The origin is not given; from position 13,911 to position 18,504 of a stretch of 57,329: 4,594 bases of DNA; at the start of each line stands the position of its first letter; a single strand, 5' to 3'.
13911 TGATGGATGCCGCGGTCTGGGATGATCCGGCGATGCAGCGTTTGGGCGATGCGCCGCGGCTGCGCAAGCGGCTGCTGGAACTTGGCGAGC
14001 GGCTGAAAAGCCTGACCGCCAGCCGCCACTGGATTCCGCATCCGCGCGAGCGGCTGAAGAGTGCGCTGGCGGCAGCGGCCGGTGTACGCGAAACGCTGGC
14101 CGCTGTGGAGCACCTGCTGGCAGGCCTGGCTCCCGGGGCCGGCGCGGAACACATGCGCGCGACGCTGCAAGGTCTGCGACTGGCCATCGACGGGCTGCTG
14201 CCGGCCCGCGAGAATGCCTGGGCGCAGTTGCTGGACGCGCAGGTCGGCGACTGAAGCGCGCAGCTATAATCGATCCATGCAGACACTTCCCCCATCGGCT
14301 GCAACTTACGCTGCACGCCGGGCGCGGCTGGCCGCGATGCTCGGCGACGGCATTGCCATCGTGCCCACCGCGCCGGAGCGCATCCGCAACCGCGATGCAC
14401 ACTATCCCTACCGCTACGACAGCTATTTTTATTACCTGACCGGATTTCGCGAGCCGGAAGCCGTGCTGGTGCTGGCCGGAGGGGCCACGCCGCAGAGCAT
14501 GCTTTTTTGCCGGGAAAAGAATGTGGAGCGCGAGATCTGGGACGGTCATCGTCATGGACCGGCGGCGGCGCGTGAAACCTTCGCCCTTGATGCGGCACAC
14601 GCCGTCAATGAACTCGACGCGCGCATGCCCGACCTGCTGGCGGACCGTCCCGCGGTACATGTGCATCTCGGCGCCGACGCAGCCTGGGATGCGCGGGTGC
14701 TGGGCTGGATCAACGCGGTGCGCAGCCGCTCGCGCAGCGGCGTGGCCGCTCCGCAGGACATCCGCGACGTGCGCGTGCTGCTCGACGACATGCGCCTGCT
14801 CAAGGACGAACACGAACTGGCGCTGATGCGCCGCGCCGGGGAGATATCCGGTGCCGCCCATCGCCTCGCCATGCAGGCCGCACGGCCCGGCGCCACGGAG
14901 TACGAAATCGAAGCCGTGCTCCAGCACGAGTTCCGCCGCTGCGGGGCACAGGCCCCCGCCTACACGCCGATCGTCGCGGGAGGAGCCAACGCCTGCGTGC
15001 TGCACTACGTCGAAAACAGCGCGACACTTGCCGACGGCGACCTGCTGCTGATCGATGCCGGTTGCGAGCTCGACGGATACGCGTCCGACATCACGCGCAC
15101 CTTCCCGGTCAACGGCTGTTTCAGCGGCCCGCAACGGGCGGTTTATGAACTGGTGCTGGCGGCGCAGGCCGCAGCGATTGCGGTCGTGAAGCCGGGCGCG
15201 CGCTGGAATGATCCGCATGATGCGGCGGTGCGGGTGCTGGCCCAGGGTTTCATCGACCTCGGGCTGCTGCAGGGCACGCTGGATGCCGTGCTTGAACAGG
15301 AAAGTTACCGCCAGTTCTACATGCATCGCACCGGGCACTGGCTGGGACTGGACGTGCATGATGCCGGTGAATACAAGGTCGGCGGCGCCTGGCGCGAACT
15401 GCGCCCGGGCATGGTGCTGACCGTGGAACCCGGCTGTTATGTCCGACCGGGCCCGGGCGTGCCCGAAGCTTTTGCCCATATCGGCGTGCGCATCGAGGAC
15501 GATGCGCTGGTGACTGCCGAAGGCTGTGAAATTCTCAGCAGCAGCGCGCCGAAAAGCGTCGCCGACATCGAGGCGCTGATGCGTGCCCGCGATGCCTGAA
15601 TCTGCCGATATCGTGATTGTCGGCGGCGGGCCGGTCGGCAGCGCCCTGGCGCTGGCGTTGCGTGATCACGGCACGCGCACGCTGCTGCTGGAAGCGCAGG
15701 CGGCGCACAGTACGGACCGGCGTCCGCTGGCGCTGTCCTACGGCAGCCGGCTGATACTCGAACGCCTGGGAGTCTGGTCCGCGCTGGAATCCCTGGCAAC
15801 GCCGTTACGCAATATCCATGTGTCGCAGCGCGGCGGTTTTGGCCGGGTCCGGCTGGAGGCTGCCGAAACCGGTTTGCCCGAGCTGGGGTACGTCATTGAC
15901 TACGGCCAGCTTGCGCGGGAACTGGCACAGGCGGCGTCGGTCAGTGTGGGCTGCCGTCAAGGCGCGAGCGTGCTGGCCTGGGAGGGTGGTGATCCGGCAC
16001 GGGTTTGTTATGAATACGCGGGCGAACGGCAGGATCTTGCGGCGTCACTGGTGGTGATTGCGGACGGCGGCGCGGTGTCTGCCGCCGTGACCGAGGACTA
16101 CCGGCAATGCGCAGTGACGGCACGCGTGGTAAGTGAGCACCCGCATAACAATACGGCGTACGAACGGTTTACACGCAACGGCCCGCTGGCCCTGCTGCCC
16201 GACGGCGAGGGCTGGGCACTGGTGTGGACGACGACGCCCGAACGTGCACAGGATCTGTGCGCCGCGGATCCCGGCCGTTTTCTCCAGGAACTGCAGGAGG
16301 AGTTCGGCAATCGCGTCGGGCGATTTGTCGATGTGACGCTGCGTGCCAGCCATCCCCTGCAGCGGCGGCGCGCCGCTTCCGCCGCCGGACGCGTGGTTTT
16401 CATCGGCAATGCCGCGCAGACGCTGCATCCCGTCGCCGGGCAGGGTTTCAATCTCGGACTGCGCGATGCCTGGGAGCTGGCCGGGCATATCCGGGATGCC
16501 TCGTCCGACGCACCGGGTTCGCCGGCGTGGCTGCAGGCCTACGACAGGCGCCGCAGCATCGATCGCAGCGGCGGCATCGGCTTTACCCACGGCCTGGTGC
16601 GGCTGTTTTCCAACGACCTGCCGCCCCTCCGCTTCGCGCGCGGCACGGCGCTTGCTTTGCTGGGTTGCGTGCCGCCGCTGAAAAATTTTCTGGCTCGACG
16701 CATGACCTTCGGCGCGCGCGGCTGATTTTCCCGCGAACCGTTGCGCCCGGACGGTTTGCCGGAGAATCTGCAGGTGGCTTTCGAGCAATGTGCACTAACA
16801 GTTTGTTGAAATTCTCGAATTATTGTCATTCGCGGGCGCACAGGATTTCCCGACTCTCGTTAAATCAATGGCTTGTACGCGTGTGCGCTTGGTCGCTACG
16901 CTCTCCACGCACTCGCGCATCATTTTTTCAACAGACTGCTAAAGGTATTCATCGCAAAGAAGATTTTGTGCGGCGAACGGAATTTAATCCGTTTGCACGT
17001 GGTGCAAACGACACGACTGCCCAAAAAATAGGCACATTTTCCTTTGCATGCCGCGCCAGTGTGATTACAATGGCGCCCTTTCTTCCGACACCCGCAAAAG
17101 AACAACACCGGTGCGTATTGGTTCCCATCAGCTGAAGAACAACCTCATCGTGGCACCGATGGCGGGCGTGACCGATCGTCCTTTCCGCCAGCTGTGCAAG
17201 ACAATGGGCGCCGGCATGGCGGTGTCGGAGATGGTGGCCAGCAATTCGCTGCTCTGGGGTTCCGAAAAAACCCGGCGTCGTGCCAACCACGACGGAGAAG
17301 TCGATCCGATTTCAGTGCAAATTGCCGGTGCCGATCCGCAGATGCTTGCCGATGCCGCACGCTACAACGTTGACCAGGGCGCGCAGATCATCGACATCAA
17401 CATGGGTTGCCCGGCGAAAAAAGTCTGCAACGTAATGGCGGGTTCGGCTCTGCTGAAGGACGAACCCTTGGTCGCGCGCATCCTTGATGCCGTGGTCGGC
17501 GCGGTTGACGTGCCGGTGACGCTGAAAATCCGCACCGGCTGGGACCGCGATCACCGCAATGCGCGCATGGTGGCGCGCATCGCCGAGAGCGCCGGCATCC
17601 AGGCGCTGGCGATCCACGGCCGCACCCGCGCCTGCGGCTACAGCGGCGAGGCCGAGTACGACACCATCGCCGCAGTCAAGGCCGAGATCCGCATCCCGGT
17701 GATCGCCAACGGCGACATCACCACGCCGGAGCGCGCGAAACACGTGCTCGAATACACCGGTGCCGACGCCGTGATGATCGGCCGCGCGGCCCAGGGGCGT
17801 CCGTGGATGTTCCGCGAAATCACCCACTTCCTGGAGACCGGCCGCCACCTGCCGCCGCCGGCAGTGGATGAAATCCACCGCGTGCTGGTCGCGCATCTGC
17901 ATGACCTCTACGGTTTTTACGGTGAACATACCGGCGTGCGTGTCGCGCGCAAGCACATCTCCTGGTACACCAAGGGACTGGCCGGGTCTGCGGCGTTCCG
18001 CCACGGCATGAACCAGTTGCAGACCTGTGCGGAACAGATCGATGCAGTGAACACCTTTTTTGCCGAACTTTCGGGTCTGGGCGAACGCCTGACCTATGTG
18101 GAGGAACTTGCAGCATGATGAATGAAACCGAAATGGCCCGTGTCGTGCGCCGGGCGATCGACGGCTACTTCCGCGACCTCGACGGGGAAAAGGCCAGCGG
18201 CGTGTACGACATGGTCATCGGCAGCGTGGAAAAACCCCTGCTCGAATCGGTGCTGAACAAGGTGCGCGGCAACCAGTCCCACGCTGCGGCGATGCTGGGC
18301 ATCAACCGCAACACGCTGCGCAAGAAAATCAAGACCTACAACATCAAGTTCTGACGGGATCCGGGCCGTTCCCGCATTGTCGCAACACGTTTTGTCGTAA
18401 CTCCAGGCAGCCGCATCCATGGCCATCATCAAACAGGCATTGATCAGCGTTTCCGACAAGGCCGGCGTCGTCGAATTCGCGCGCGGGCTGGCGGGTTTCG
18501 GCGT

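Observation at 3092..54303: Family of short, nearly pure A/T modules with a shared core, scattered through a GC-rich core region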

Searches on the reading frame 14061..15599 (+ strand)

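Call 62: search_protein_families(library=pfam, proteins=[window:14061-15599:+])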
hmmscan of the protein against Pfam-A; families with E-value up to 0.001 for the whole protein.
window:14061-15599:+ (512 aa): 2 families
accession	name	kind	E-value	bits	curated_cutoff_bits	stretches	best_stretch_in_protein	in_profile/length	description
PF00557.29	Peptidase_M24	-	1.9e-68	230.8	23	1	255-486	2-208/208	Metallopeptidase family M24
PF05195.22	AMP_N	-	4.2e-37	127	24.6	1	83-199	1-120/121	Aminopeptidase P, N-terminal domain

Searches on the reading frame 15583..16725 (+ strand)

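Call 62: search_protein_families(library=pfam, proteins=[window:15583-16725:+])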
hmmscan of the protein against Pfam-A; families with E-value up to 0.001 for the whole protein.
window:15583-16725:+ (380 aa): 4 families
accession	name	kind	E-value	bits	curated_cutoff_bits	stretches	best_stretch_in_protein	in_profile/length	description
PF01494.25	FAD_binding_3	-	5.5e-24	85.5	22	1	8-324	2-338/349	FAD binding domain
PF01266.30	DAO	-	5.7e-06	26.5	27.9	1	9-46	1-41/353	FAD dependent oxidoreductase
PF13450.12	NAD_binding_8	-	0.00026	21.7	21.9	1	12-40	1-29/68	NAD(P)-binding Rossmann-like domain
PF07992.20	Pyr_redox_2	-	0.00053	20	26.1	0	9-49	2-42/291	Pyridine nucleotide-disulphide oxidoreductase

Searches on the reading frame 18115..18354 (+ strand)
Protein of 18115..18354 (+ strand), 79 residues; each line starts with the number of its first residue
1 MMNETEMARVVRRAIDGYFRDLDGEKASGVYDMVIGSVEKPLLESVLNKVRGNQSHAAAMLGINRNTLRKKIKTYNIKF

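Call 62: search_protein_families(library=pfam, proteins=[window:18115-18354:+])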
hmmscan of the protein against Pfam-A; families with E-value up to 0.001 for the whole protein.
window:18115-18354:+ (79 aa): 1 family
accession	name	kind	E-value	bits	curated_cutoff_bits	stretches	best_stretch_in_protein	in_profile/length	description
PF02954.25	HTH_8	-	8.2e-15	54.7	22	1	38-75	5-42/42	Bacterial regulatory protein, Fis family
